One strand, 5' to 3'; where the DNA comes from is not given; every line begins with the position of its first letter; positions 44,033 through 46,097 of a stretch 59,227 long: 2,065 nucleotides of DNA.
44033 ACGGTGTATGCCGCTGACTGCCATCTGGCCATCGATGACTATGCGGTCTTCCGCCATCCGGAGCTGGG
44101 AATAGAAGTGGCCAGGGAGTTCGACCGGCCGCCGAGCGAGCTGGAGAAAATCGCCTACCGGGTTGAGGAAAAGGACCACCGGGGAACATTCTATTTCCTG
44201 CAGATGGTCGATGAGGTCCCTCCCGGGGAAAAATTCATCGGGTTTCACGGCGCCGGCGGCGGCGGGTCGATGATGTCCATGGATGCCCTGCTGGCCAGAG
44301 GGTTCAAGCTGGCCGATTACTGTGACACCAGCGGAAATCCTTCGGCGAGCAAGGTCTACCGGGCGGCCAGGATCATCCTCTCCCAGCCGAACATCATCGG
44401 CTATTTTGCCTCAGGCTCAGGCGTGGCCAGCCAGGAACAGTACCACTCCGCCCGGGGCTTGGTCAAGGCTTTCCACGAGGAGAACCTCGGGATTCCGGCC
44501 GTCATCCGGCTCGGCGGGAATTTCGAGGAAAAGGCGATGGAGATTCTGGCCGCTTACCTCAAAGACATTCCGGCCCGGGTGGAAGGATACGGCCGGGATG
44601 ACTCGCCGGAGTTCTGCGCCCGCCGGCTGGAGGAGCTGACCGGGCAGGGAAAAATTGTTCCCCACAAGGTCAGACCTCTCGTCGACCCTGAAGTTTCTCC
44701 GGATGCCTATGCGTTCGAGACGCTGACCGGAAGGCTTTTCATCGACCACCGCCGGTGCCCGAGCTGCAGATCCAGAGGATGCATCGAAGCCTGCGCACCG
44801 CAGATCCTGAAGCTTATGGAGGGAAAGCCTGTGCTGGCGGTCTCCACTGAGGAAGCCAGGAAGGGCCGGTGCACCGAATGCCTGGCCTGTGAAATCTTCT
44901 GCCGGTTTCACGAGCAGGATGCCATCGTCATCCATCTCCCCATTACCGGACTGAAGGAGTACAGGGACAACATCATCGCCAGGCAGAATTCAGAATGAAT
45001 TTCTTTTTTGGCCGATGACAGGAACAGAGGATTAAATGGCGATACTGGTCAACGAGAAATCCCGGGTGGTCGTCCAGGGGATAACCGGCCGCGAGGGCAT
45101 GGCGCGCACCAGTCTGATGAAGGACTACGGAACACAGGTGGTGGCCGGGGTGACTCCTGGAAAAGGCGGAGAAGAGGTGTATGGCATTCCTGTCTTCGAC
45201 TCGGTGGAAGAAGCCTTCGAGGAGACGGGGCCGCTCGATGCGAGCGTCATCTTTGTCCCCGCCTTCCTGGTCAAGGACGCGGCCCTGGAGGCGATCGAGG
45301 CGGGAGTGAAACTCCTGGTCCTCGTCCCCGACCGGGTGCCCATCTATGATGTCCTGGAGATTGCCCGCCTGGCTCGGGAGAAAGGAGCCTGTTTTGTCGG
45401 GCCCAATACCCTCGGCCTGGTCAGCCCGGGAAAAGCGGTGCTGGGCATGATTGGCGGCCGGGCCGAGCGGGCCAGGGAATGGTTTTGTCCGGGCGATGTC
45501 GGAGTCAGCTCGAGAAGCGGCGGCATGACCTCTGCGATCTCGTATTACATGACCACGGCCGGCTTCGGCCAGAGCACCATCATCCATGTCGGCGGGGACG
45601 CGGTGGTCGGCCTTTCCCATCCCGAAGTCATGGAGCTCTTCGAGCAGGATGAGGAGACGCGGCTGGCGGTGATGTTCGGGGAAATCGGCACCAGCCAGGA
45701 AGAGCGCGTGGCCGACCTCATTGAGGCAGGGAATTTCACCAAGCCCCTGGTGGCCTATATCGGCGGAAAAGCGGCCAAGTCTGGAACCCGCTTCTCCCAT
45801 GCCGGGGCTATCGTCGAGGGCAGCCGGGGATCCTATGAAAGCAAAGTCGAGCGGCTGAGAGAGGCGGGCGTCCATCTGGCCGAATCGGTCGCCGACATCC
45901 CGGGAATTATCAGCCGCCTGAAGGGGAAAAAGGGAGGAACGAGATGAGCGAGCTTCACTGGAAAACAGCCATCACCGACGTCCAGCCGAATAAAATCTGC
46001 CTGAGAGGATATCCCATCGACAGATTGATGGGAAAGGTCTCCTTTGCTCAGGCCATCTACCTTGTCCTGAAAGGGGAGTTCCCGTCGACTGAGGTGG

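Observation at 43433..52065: Translationally coupled nine-gene cluster: two-step citrate-cleavage-like enzymes + two split aconitase-family dehydratases + ICDH-family dehydrogenase + HD hydrolase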

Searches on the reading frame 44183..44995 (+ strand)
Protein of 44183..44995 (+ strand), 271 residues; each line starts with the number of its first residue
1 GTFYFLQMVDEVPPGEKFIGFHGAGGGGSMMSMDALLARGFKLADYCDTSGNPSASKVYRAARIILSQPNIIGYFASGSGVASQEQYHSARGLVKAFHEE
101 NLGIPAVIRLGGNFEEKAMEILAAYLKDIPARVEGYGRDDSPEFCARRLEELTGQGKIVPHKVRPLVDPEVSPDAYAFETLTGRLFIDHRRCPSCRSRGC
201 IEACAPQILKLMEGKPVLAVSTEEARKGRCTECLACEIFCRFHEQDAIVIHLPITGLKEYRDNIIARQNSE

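Call 29: search_solved_structures(query=window:44183-44995:+, max_evalue=10, show_alignments=5)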
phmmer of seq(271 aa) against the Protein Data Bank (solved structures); distinct sequences matched with E-value up to 10: 16.
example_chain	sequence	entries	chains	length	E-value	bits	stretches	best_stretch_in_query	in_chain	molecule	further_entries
3ufx_B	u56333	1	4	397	6.9e-10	42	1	19-123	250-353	Succinyl-CoA synthetase beta subunit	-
6hxq_B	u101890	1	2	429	7.9e-09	38.6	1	23-136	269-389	Citryl-CoA synthetase large subunit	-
6mgg_B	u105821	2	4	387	3.3e-08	36.5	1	19-131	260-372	Succinate--CoA ligase [ADP-forming] subunit beta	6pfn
6hxj_A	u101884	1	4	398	7.3e-06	28.9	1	11-115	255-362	ATP-citrate lyase beta-subunit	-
2fp4_B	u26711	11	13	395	1.1e-05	28.3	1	24-123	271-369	Succinyl-CoA ligase [GDP-forming] beta-chain, mitochondrial | Succinyl-CoA ligase [GDP-forming] subunit beta, mitochondrial | Succinate--CoA ligase [GDP-forming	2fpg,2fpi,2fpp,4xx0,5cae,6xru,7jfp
1euc_B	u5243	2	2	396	1.1e-05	28.3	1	24-123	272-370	SUCCINYL-COA SYNTHETASE, BETA CHAIN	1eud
6wcv_B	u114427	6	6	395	1.7e-05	27.6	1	24-122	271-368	Succinate--CoA ligase [GDP-forming] subunit beta, mitochondrial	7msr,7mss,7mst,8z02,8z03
6mel_B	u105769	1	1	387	4.1e-05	26.4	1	25-131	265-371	Succinate--CoA ligase [ADP-forming] subunit beta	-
1jkj_B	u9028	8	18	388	0.00029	23.6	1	21-123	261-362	succinyl-CoA synthetase beta subunit | SUCCINYL-COA SYNTHETASE, BETA SUBUNIT | Succinyl-CoA synthetase beta chain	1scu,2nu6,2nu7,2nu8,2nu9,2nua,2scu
1jll_B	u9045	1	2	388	0.00029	23.6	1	21-123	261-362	succinyl-CoA synthetase beta subunit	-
1cqi_B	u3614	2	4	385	0.0003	23.6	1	21-123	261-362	PROTEIN (SUCCINYL-COA SYNTHETASE BETA CHAIN) | SUCCINYL-COA SYNTHETASE BETA CHAIN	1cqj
6g4q_B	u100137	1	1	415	0.0015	21.2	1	23-123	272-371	Succinate--CoA ligase [ADP-forming] subunit beta, mitochondrial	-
9swj_D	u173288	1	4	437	0.0017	21.1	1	23-123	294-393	Succinate--CoA ligase [ADP-forming] subunit beta, mitochondrial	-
9nt3_D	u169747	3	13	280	0.44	13.2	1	50-112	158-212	Ancestral LacI Transcription Factor | LacI Transcription Factor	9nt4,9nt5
4ydd_B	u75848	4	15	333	0.86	12.2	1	156-228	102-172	DMSO reductase family type II enzyme, iron-sulfur subunit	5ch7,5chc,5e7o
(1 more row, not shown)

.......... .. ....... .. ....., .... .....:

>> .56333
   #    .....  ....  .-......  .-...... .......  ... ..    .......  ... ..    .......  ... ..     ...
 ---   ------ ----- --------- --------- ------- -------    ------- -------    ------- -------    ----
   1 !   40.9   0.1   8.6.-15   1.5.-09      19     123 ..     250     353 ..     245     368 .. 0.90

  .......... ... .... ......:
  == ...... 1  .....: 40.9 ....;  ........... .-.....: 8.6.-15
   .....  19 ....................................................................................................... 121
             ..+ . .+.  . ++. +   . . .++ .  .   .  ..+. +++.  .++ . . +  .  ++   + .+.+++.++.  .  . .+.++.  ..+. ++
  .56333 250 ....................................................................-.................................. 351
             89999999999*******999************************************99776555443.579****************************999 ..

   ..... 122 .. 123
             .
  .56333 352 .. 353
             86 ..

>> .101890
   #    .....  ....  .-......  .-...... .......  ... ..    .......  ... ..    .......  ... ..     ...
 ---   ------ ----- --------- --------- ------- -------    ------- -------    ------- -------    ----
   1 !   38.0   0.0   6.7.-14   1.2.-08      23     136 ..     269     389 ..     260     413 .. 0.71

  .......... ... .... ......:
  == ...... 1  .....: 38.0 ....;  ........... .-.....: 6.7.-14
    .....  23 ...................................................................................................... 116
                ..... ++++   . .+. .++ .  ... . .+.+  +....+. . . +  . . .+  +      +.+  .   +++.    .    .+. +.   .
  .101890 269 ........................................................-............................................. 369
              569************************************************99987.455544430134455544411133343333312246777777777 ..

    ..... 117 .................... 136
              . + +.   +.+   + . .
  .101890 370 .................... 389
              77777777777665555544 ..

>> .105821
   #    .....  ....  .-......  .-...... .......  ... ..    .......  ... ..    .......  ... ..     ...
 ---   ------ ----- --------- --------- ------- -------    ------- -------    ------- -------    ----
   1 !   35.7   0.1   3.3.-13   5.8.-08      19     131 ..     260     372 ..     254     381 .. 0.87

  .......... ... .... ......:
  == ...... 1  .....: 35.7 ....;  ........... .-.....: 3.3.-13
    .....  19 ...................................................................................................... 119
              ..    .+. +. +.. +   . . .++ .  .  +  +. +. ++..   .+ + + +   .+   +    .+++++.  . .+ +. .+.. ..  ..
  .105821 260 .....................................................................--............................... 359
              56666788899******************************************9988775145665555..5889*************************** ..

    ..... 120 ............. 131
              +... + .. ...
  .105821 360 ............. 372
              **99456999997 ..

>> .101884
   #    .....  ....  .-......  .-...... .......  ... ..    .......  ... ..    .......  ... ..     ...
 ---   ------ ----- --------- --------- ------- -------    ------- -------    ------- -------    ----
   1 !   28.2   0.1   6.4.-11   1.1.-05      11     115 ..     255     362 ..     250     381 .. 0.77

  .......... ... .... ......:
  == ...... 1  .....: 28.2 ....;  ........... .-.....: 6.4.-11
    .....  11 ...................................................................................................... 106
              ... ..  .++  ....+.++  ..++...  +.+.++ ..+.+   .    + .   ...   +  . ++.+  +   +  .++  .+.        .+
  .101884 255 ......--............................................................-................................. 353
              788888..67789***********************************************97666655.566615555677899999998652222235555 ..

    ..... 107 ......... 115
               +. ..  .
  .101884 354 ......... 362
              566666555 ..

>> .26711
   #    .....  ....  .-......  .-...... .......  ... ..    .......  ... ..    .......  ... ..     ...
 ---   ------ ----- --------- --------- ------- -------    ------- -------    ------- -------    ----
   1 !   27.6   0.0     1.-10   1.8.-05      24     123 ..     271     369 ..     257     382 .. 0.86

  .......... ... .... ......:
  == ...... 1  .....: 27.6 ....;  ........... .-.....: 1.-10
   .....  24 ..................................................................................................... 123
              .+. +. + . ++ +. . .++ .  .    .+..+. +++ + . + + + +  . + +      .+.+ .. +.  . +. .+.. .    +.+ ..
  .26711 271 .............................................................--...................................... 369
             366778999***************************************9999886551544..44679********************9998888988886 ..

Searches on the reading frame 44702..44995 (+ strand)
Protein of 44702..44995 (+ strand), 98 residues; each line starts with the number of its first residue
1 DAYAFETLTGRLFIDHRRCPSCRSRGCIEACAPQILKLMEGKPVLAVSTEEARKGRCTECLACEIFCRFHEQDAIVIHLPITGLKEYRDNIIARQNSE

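Call 91: search_protein_families(library=pfam, proteins=[window:44702-44995:+], max_evalue=10)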
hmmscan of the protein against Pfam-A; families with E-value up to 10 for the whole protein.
seq(98 aa): 8 families
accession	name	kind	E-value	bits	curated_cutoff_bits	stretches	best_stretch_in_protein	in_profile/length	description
PF13187.11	Fer4_9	-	0.00047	20.6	27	1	18-68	1-48/52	4Fe-4S dicluster domain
PF12838.12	Fer4_7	-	0.016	16.1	27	1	18-68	1-49/52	4Fe-4S dicluster domain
PF12837.12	Fer4_6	-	0.021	15.2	25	2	14-35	4-23/24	4Fe-4S binding domain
PF13237.11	Fer4_10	-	0.047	14.1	25.5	2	12-67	2-52/53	4Fe-4S dicluster domain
PF12797.12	Fer4_2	-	0.12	12.8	24.5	2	55-67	8-20/22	4Fe-4S binding domain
PF14697.11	Fer4_21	-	0.18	12.4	35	2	55-77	6-28/59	4Fe-4S dicluster domain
PF00037.32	Fer4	-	3.2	8.2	21.1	1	55-68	6-19/24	4Fe-4S binding domain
PF12800.12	Fer4_4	-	9.7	7.3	24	1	56-68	3-15/17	4Fe-4S binding domain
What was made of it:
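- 44756..44902 (+): Ferredoxin-like 2x[4Fe-4S] motif region of the tail: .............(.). ... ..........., residues 442-490. Fer4_9 hit at E = 4.7e-4, below the gathering score (call 91).
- On 2x[4Fe-4S] ferredoxin domain: Fer4_9 scores 20.6 bits, below 27 (call 91).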

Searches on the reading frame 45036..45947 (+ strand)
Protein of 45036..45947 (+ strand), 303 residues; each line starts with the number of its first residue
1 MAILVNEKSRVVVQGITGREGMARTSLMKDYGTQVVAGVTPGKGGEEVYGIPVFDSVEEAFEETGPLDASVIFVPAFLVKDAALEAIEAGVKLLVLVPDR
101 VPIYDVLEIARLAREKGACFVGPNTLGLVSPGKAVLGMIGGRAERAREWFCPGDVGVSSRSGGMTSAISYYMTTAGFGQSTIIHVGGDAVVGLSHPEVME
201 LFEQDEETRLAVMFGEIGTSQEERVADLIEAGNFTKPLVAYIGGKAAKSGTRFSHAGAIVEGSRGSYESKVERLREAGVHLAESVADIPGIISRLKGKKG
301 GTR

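Call 3: search_protein_families(library=pfam, proteins=[window:45036-45947:+])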
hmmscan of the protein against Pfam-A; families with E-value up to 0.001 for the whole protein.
window:45036-45947:+ (303 aa): 5 families
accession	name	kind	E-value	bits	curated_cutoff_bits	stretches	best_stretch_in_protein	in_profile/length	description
PF02629.25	CoA_binding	-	2.1e-25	89.7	22.3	1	6-97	1-94/97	CoA binding domain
PF00549.24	Ligase_CoA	-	3.1e-15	56.9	24.5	1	159-279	2-127/128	CoA-ligase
PF13607.11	Succ_CoA_lig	-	3.4e-12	46.7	27.4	1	152-287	1-130/138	Succinyl-CoA ligase like flavodoxin domain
PF13380.12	CoA_binding_2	-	7.6e-07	30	22.8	1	28-129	23-114/116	CoA binding domain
PF01408.29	GFO_IDH_MocA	-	0.00051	21.2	24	1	31-119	24-115/120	Oxidoreductase family, NAD-binding Rossmann fold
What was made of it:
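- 45036..45947 (+): Small subunit of the ligase (SucD/CcsB-like), with the phosphohistidine motif SHAGA. CoA_binding plus Ligase_CoA domains (call 3).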

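Call 4: search_protein_families(library=ncbifam, proteins=[window:45036-45947:+])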
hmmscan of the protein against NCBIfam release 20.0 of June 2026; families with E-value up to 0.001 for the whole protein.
window:45036-45947:+ (303 aa): 6 families
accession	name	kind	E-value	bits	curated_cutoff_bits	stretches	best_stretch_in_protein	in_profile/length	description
TIGR01019.1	sucCoAalpha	subfamily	2.4e-90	302.8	353.2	1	3-292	1-282/286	succinate--CoA ligase subunit alpha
NF004230.0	PRK05678.1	equivalog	7.3e-90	301.1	336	1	1-294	1-286/291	succinate--CoA ligase subunit alpha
TIGR02717.1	AcCoA-syn-alpha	equivalog_domain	5.4e-22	78.1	567.15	1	38-292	41-284/447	acetate--CoA ligase alpha subunit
NF045494.1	AcCoALig_Archglob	equivalog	1.4e-13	50.1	1200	1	46-283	264-492/665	acetate--CoA ligase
NF045493.1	HydDutCoALig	equivalog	1.8e-07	30.1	1300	1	26-273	31-273/698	4-hydroxybutyrate--CoA ligase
NF040723.1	UDP-GlcNAcDh_Arch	equivalog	0.00045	19.8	450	0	49-117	45-111/302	UDP-N-acetylglucosamine 3-dehydrogenase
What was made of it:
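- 45036..45947 (+): 303 bits, below the SucD cut-off of 353 (call 4).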
